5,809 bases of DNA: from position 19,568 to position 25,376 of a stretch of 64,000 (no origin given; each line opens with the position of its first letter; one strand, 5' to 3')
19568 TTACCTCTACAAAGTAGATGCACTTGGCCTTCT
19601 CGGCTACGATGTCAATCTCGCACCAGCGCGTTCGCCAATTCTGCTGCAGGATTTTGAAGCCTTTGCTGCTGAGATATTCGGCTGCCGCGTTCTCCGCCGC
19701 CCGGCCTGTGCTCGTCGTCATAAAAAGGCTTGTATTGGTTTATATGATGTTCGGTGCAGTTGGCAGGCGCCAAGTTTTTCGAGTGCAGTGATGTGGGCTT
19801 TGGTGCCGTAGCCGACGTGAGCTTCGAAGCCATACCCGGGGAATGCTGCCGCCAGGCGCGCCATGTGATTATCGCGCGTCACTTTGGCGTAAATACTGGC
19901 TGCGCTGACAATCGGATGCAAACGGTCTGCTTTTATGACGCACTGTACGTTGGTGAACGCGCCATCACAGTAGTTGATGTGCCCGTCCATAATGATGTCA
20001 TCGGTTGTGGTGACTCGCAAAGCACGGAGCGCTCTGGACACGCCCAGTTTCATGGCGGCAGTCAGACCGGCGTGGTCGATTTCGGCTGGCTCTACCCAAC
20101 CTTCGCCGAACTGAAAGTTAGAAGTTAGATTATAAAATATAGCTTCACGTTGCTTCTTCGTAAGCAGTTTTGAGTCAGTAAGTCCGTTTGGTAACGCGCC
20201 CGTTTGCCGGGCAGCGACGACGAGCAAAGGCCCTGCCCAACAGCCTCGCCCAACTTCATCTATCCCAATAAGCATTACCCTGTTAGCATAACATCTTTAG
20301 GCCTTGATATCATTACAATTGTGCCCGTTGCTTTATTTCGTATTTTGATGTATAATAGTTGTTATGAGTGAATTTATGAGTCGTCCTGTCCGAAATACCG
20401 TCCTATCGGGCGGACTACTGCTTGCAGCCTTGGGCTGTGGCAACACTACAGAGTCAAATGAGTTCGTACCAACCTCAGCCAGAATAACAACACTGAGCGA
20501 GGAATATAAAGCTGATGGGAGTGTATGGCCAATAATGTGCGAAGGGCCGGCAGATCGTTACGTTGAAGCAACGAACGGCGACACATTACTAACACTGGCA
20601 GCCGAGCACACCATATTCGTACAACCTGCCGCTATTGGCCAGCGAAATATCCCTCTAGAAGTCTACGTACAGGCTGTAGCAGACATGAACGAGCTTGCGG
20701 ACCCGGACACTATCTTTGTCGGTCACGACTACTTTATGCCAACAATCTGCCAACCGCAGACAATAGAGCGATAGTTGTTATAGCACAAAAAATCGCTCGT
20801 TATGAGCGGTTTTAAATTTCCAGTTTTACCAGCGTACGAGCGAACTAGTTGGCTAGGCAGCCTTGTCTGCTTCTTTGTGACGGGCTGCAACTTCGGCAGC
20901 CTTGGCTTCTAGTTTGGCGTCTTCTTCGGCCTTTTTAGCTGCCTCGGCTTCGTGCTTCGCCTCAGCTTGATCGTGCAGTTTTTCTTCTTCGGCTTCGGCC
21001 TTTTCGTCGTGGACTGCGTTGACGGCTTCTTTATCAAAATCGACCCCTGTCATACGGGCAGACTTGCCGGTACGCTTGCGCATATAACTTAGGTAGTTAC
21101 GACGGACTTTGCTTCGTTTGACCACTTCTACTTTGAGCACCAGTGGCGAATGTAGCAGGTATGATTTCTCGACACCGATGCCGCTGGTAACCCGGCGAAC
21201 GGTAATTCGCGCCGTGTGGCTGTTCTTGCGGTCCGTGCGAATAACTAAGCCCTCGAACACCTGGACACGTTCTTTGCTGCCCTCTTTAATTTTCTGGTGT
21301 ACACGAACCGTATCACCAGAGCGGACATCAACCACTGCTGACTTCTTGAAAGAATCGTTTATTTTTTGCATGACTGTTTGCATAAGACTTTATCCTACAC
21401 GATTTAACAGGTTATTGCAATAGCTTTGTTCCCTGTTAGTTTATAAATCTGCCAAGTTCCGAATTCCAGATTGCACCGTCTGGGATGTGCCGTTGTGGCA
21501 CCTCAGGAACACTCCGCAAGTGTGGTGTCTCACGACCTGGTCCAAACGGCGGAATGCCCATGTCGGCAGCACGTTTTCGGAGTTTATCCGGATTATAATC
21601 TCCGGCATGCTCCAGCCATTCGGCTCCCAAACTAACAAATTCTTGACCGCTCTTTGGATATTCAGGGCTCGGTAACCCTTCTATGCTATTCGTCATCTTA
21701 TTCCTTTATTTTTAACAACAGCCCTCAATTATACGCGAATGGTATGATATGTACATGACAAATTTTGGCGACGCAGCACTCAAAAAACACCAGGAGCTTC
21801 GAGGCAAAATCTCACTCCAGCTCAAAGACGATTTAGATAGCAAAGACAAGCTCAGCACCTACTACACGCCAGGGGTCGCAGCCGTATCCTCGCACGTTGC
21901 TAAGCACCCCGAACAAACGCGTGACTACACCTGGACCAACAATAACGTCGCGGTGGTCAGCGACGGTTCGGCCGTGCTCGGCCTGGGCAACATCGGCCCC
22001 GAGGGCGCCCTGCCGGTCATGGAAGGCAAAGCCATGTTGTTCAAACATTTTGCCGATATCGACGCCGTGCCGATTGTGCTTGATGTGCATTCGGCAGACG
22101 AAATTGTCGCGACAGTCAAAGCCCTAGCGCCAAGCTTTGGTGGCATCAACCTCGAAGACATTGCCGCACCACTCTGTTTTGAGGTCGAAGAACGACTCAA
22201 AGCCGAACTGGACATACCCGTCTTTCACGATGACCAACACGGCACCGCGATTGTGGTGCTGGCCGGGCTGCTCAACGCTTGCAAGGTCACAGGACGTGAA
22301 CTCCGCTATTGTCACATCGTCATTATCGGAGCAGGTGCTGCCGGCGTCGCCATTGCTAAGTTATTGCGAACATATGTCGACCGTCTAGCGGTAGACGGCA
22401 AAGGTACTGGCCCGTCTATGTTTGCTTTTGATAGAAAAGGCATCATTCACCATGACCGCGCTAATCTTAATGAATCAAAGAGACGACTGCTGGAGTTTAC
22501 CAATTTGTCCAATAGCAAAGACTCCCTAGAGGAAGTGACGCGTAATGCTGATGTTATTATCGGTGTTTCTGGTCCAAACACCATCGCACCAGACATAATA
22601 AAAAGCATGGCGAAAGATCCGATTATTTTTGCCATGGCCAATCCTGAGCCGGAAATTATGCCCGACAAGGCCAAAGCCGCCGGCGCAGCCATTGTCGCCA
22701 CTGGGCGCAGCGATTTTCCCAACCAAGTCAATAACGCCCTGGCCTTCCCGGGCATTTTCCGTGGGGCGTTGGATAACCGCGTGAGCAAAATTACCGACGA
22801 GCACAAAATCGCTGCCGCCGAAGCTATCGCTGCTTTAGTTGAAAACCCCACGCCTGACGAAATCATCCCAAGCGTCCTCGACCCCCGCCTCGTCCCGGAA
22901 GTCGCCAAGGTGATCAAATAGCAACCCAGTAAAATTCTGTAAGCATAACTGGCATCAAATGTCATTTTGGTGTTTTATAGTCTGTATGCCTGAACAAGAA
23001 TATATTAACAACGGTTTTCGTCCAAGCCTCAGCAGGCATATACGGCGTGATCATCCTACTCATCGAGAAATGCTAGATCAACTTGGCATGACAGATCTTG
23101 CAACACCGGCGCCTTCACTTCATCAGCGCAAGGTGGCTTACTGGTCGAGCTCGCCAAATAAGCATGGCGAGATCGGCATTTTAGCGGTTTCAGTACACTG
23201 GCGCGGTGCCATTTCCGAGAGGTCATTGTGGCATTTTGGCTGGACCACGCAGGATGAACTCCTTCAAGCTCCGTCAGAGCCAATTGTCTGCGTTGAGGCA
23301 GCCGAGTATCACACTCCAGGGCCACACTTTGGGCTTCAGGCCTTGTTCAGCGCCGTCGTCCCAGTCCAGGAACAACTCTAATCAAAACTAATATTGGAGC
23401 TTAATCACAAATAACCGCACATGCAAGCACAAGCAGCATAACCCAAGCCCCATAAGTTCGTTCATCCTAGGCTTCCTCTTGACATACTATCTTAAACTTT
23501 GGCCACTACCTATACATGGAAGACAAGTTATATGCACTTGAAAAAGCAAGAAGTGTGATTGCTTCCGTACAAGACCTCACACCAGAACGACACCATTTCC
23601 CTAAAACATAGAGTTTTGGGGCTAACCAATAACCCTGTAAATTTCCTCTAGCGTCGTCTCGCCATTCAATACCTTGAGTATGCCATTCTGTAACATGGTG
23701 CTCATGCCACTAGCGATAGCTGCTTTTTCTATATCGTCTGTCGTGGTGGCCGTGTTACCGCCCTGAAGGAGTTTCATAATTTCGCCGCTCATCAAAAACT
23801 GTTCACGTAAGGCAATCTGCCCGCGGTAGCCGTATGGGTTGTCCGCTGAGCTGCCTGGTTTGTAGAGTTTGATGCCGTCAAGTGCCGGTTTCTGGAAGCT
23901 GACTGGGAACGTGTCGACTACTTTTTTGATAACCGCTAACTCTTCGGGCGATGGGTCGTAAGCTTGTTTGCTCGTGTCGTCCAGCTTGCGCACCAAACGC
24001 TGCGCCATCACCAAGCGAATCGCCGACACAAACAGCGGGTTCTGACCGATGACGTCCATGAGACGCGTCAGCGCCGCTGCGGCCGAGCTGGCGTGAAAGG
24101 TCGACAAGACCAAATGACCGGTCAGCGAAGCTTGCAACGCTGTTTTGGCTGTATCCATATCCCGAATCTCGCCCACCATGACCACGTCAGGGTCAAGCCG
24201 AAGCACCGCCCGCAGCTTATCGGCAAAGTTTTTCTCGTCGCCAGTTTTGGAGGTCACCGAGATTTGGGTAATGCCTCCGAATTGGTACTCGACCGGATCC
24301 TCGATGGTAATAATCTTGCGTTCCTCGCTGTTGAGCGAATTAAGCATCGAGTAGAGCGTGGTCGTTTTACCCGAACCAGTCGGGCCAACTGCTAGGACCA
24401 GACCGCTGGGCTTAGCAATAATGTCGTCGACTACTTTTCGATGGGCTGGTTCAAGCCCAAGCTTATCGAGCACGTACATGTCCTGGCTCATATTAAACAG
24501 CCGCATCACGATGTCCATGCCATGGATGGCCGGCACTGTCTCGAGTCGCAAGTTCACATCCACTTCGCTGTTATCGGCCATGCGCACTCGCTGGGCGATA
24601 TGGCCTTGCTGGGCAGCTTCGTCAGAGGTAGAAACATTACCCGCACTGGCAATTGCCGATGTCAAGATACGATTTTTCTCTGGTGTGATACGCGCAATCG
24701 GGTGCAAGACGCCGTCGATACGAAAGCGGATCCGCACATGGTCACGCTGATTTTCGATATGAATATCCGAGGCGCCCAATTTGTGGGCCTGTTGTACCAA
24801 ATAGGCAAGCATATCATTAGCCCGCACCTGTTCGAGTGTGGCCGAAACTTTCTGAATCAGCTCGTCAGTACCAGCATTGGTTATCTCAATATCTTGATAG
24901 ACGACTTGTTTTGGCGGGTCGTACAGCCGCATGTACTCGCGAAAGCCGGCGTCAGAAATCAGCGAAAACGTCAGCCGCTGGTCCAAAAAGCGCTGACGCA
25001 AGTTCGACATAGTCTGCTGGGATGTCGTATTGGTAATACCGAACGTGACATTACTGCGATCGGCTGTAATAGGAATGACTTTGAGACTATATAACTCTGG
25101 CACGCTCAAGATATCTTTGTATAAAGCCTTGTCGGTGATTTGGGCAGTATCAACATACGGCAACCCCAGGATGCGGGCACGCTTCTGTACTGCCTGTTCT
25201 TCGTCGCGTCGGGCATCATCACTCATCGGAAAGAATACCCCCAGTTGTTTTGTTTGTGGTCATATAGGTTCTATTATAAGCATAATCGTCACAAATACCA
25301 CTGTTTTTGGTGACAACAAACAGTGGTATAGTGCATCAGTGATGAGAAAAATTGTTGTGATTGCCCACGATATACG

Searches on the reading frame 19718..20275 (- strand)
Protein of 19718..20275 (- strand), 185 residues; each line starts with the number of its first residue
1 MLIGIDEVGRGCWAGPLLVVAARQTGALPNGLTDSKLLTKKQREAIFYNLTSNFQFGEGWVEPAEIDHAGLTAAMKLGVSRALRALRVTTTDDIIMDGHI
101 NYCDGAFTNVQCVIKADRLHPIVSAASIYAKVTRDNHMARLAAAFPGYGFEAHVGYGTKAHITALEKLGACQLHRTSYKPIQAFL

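Call 24: search_protein_families(library=pfam, proteins=[window:19718-20275:-], max_evalue=0.0001)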
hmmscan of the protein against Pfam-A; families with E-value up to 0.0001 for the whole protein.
window:19718-20275:- (185 aa): 1 family
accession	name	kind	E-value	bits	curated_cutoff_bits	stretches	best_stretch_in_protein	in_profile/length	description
PF01351.25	RNase_HII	-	3.4e-33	115.6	25.8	1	3-180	1-198/199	Ribonuclease HII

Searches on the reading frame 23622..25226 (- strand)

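Call 22: search_protein_families(library=pfam, proteins=[window:23622-25226:-], max_evalue=0.000001)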
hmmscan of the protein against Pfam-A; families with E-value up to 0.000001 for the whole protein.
window:23622-25226:- (534 aa): 1 family
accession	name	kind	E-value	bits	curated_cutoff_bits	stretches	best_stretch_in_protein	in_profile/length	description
PF00437.27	T2SSE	-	6.9e-90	301.8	24.9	1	139-531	11-370/370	Type II/IV secretion system protein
